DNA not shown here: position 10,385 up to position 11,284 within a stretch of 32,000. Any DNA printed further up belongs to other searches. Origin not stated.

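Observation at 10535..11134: Candidate HARP: minimal protein-only RNase P beside leuS-lptE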

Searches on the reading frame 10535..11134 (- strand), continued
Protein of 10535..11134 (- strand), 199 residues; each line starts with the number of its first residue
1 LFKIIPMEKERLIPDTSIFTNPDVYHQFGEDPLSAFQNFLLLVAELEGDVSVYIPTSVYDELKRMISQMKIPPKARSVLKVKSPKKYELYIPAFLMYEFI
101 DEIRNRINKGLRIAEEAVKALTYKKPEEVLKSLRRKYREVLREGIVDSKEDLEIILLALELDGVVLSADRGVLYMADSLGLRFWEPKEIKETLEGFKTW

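Call 23: search_protein_families(library=pfam, proteins=[L027:8664-9875:-, L009:2761-3951:-, L004:4208-5590:-, L021:8542-9912:-, L013:7849-9933:-, L015:7282-9888:+, L018:8570-9979:+, L012:9280-9975:+, L011:9254-9727:+, L020:9175-9942:-], max_evalue=0.0001)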
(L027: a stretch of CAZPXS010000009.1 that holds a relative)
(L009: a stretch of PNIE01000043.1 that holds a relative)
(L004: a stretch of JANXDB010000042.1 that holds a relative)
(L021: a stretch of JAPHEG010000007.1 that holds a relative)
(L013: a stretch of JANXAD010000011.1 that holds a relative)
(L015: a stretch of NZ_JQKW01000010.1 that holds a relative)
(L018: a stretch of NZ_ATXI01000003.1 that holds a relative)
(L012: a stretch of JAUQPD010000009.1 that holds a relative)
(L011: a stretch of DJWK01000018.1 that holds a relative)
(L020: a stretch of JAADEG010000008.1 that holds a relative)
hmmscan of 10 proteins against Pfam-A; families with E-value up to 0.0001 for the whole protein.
L027:8664-9875:- (403 aa): 6 families
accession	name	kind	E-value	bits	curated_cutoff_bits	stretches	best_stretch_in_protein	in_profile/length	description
PF00270.35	DEAD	-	2.8e-46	157.7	26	1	19-181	1-164/167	DEAD/DEAH box helicase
PF00271.37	Helicase_C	-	6.1e-34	117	23.5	1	220-328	2-110/110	Helicase conserved C-terminal domain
PF04851.21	ResIII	-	1.7e-09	38.3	22.5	1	33-177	24-162/164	Type III restriction enzyme, res subunit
PF14617.12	CMS1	-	3e-06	27.2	35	0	100-144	163-207/250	U3-containing 90S pre-ribosomal complex subunit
PF21090.3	P-loop_SecA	-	5.8e-06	26.5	27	1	218-300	16-98/205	SecA P-loop domain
PF22590.2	Cas3-like_C_2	-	2e-05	25.2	27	1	233-327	2-104/106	CRISPR-associated nuclease/helicase Cas3, C-terminal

L009:2761-3951:- (396 aa): 2 families
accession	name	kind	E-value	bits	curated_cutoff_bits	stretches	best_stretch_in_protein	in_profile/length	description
PF13379.11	NMT1_2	-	3.5e-25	89.7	24.7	2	27-166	5-156/252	NMT1-like family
PF09084.16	NMT1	-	1.5e-08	35.2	20.5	1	41-162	5-121/216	NMT1/THI5 like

L004:4208-5590:- (460 aa): 2 families
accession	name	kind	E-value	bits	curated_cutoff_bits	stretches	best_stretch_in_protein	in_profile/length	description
PF00224.27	PK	-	1.4e-65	222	30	1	6-319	4-328/328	Pyruvate kinase, barrel domain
PF02887.21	PK_C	-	4.5e-06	27.2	28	1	348-437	4-95/114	Pyruvate kinase, alpha/beta domain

L021:8542-9912:- (456 aa): 2 families
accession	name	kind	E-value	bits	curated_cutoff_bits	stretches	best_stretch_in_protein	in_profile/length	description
PF02601.20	Exonuc_VII_L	-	4.1e-91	306.2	35.9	1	134-448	1-313/315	Exonuclease VII, large subunit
PF13742.12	tRNA_anti_2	-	1.8e-20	73.4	27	1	19-112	1-94/95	OB-fold nucleic acid binding domain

L013:7849-9933:- (694 aa): 2 families
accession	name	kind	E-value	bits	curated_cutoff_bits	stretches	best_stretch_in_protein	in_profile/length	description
PF21436.2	STT3-PglB_core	-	1.9e-10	41.8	23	1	447-561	3-128/131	STT3/PglB/AglB core domain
PF02516.20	STT3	-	4.1e-10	40.2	24.5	1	37-406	19-391/405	Oligosaccharyl transferase STT3, N-terminal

L015:7282-9888:+ (868 aa): 21 families
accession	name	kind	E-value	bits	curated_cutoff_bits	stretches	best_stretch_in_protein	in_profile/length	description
PF07724.20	AAA_2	-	1.3e-74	250.2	27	1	604-766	1-166/166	AAA domain (Cdc48 subfamily)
PF17871.7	AAA_lid_9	-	7.6e-37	125.8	22.8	1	347-448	1-102/104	AAA lid domain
PF10431.15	ClpB_D2-small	-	2.2e-28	98.5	21.9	1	772-852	1-81/81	C-terminal, D2-small domain, of ClpB protein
PF02861.25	Clp_N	-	6.2e-26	90.8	20.7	2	99-149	1-52/53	Clp amino terminal domain, pathogenicity island component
PF00004.35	AAA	-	2.3e-25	90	21.2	2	208-321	2-110/131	ATPase family associated with various cellular activities (AAA)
PF07728.20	AAA_5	-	4e-21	75.9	22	1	609-730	2-125/139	AAA domain (dynein-related subfamily)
PF13191.12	AAA_16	-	2.4e-15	57.8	32.6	1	185-286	2-142/167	AAA ATPase domain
PF13401.12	AAA_22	-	3.4e-12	47.2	27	0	608-704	7-110/130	AAA domain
PF00158.32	Sigma54_activat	-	1.3e-08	35.2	20.2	1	608-725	24-141/168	Sigma-54 interaction domain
PF05621.17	TniB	-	3.4e-08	33.6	22.4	0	196-344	27-185/189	Bacterial TniB protein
PF13173.12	AAA_14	-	3.2e-07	30.9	27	0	208-291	6-77/129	AAA domain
PF20720.3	nSTAND3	-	4.5e-07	30.1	27.2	0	193-230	8-43/155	Novel STAND NTPase 3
PF01637.24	ATPase_2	-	7.6e-06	26.3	33.2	0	188-292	4-126/225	ATPase domain predominantly from Archaea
PF13479.12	AAA_24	-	9.5e-06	26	27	0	610-700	6-86/195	AAA domain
PF01695.23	IstB_IS21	-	1.4e-05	25.2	24.1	0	202-230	90-118/238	IstB-like ATP binding protein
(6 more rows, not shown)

L018:8570-9979:+ (469 aa): 5 families
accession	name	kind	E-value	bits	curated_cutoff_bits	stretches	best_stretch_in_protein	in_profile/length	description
PF10996.14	Beta-Casp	-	1.1e-34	119.9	27.7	1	257-380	1-119/120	Beta-Casp domain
PF07521.17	RMMBL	-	1.7e-15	57.2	21.6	1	395-450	2-56/63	Zn-dependent metallo-hydrolase RNA specificity domain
PF00753.33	Lactamase_B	-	3.4e-12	47.2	22.7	1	16-91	2-77/196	Metallo-beta-lactamase superfamily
PF16661.11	Lactamase_B_6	-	3.5e-09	36.8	27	1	24-181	1-153/193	Metallo-beta-lactamase superfamily domain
PF12706.13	Lactamase_B_2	-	2.2e-07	31.1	27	1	30-95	1-69/200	Beta-lactamase superfamily domain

L012:9280-9975:+ (231 aa): 1 family
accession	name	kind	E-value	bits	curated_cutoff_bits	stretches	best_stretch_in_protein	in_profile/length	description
PF01292.26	Ni_hydr_CYTB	-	1.7e-17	64.2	30.1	1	6-195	1-178/179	Prokaryotic cytochrome b561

L011:9254-9727:+ (157 aa): 3 families
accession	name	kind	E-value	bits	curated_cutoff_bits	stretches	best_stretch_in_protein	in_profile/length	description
PF14437.12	MafB19-deam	-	3.4e-32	111.7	27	1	11-154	5-141/142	MafB19-like deaminase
PF00383.29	dCMP_cyt_deam_1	-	4e-26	91.3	25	1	7-107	2-101/102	Cytidine and deoxycytidylate deaminase zinc-binding region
PF14439.12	Bd3614-deam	-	4.8e-07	30.2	38.5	1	31-108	10-90/113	Bd3614-like deaminase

L020:9175-9942:- (255 aa): 1 family
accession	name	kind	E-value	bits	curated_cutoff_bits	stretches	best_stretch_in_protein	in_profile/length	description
PF11306.15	DUF3108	-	5.2e-11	43.2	26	1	48-244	2-208/209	Protein of unknown function (DUF3108)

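Call 45: predict_structure(alignment_id=A2)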
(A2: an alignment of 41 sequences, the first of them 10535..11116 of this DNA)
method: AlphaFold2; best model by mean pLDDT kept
length: 193 residues; sequences in the alignment: 41
mean_pLDDT: 88.8   pTM: 0.77
mean pLDDT of the five models: 88.8, 87.6, 86.7, 86.1, 79.5
residues with pLDDT >= 90: 113; 70-90: 70; 50-70: 10; < 50: 0
segments of 3 or more residues with pLDDT < 50: none
pLDDT, mean of each block of 10 residues (from residue 1): 89 93 95 95 93 93 90 91 65 82 90 89 89 77 89 95 92 93 93 74
secondary structure, 60 per line:
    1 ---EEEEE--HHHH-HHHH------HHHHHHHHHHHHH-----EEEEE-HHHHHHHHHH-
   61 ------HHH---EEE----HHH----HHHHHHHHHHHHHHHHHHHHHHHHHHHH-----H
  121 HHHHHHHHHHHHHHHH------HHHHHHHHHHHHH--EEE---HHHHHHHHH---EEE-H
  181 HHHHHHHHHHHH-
elements in order: E4-8 H11-14 H16-19 H26-38 E44-48 H50-59 E73-75 H87-114 H120-136 H143-155 E158-160 H164-172 E176-178 H180-192

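Call 47: search_protein_families(library=padloc, proteins=[window:10535-11116:-], max_evalue=0.01)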
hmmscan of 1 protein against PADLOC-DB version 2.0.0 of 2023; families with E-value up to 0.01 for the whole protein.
window:10535-11116:- (193 aa): 0 families

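Call 49: fold_search(model_id=the predicted structure, library=pdb)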
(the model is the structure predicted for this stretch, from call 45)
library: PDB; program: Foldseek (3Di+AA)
matches with E <= 10: 613; with E <= 0.001: 35
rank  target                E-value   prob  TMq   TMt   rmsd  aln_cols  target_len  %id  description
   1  7e8o_B                6.1e-21  1.00  0.91  0.92   1.9       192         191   46  Crystal structure of proteinaceous RNase P(PRORP) from Planctomycetes bacterium GWF2_40_8 complexed with Escherichia c (released 2022-03-02)
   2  8kda_E                6.4e-21  1.00  0.83  0.84   2.7       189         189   46  Cryo-EM structure of Hydrogenobacter thermophilus minimal protein-only RNase P (HARP) in complex with pre-tRNAs (released 2024-08-14)
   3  7e8o_A                1.7e-20  1.00  0.84  0.84   3.1       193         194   46  Crystal structure of proteinaceous RNase P(PRORP) from Planctomycetes bacterium GWF2_40_8 complexed with Escherichia c (released 2022-03-02)
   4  7e8o_C                1.8e-20  1.00  0.85  0.86   2.6       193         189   46  Crystal structure of proteinaceous RNase P(PRORP) from Planctomycetes bacterium GWF2_40_8 complexed with Escherichia c (released 2022-03-02)
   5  7e8o_D                2.8e-20  1.00  0.86  0.89   2.2       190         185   46  Crystal structure of proteinaceous RNase P(PRORP) from Planctomycetes bacterium GWF2_40_8 complexed with Escherichia c (released 2022-03-02)
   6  8kd9_E                1.3e-19  1.00  0.84  0.86   2.6       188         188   42  Cryo-EM structure of Aquifex aeolicus minimal protein-only RNase P (HARP) in complex with pre-tRNAs (released 2024-08-14)
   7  8kd9_H                5.8e-19  1.00  0.84  0.86   2.6       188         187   42  Cryo-EM structure of Aquifex aeolicus minimal protein-only RNase P (HARP) in complex with pre-tRNAs (released 2024-08-14)
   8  8kd9_D                7.9e-19  1.00  0.84  0.86   2.6       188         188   42  Cryo-EM structure of Aquifex aeolicus minimal protein-only RNase P (HARP) in complex with pre-tRNAs (released 2024-08-14)
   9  8kda_A                9.5e-19  1.00  0.81  0.83   3.0       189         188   46  Cryo-EM structure of Hydrogenobacter thermophilus minimal protein-only RNase P (HARP) in complex with pre-tRNAs (released 2024-08-14)
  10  8kd9_C                1.1e-18  1.00  0.83  0.85   2.7       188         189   42  Cryo-EM structure of Aquifex aeolicus minimal protein-only RNase P (HARP) in complex with pre-tRNAs (released 2024-08-14)
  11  7f3e_A                2.1e-18  1.00  0.83  0.85   2.6       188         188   41  Cryo-EM structure of the minimal protein-only RNase P from Aquifex aeolicus (released 2021-08-11)
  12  8kd9_J                3.9e-18  1.00  0.82  0.85   2.8       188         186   42  Cryo-EM structure of Aquifex aeolicus minimal protein-only RNase P (HARP) in complex with pre-tRNAs (released 2024-08-14)
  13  8kda_B                3.5e-17  1.00  0.81  0.84   2.8       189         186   44  Cryo-EM structure of Hydrogenobacter thermophilus minimal protein-only RNase P (HARP) in complex with pre-tRNAs (released 2024-08-14)
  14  8kd9_K                3.7e-17  1.00  0.83  0.87   2.4       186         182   42  Cryo-EM structure of Aquifex aeolicus minimal protein-only RNase P (HARP) in complex with pre-tRNAs (released 2024-08-14)
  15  7e8k_D                5.3e-17  1.00  0.67  0.65   5.4       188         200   46  Crystal structure of Proteinaceous RNase P (PRORP) from Planctomycetes bacterium GWF2_40_8 (released 2022-03-02)
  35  2lcq_MODEL_1_A        2.3e-04  1.00  0.36  0.43   8.6       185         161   20  Solution structure of the endonuclease Nob1 from P.horikoshii (released 2011-12-14)
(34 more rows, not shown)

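Call 52: search_solved_structures(query=window:10535-11116:-, max_evalue=1e-40, show_alignments=5)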
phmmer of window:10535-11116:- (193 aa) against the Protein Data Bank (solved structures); distinct sequences matched with E-value up to 1e-40: 7.
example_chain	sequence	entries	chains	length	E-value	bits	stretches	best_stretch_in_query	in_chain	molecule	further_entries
7e8k_A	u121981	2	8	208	1.3e-55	191.4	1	2-185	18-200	RNA-free ribonuclease P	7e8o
8ssf_A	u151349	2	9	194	8e-52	179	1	6-189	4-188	RNA-free ribonuclease P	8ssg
8kda_E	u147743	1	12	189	1e-51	178.6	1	6-188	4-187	RNA-free ribonuclease P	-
8kd9_A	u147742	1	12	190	3e-48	167.3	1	7-189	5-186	RNA-free ribonuclease P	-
7f3e_E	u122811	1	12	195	3.7e-48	167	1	6-189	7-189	RNA-free ribonuclease P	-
7e8j_A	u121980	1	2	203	2.9e-44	154.3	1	5-190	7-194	RNA-free ribonuclease P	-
7og5_H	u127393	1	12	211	1.8e-42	148.5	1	3-188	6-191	RNA-free ribonuclease P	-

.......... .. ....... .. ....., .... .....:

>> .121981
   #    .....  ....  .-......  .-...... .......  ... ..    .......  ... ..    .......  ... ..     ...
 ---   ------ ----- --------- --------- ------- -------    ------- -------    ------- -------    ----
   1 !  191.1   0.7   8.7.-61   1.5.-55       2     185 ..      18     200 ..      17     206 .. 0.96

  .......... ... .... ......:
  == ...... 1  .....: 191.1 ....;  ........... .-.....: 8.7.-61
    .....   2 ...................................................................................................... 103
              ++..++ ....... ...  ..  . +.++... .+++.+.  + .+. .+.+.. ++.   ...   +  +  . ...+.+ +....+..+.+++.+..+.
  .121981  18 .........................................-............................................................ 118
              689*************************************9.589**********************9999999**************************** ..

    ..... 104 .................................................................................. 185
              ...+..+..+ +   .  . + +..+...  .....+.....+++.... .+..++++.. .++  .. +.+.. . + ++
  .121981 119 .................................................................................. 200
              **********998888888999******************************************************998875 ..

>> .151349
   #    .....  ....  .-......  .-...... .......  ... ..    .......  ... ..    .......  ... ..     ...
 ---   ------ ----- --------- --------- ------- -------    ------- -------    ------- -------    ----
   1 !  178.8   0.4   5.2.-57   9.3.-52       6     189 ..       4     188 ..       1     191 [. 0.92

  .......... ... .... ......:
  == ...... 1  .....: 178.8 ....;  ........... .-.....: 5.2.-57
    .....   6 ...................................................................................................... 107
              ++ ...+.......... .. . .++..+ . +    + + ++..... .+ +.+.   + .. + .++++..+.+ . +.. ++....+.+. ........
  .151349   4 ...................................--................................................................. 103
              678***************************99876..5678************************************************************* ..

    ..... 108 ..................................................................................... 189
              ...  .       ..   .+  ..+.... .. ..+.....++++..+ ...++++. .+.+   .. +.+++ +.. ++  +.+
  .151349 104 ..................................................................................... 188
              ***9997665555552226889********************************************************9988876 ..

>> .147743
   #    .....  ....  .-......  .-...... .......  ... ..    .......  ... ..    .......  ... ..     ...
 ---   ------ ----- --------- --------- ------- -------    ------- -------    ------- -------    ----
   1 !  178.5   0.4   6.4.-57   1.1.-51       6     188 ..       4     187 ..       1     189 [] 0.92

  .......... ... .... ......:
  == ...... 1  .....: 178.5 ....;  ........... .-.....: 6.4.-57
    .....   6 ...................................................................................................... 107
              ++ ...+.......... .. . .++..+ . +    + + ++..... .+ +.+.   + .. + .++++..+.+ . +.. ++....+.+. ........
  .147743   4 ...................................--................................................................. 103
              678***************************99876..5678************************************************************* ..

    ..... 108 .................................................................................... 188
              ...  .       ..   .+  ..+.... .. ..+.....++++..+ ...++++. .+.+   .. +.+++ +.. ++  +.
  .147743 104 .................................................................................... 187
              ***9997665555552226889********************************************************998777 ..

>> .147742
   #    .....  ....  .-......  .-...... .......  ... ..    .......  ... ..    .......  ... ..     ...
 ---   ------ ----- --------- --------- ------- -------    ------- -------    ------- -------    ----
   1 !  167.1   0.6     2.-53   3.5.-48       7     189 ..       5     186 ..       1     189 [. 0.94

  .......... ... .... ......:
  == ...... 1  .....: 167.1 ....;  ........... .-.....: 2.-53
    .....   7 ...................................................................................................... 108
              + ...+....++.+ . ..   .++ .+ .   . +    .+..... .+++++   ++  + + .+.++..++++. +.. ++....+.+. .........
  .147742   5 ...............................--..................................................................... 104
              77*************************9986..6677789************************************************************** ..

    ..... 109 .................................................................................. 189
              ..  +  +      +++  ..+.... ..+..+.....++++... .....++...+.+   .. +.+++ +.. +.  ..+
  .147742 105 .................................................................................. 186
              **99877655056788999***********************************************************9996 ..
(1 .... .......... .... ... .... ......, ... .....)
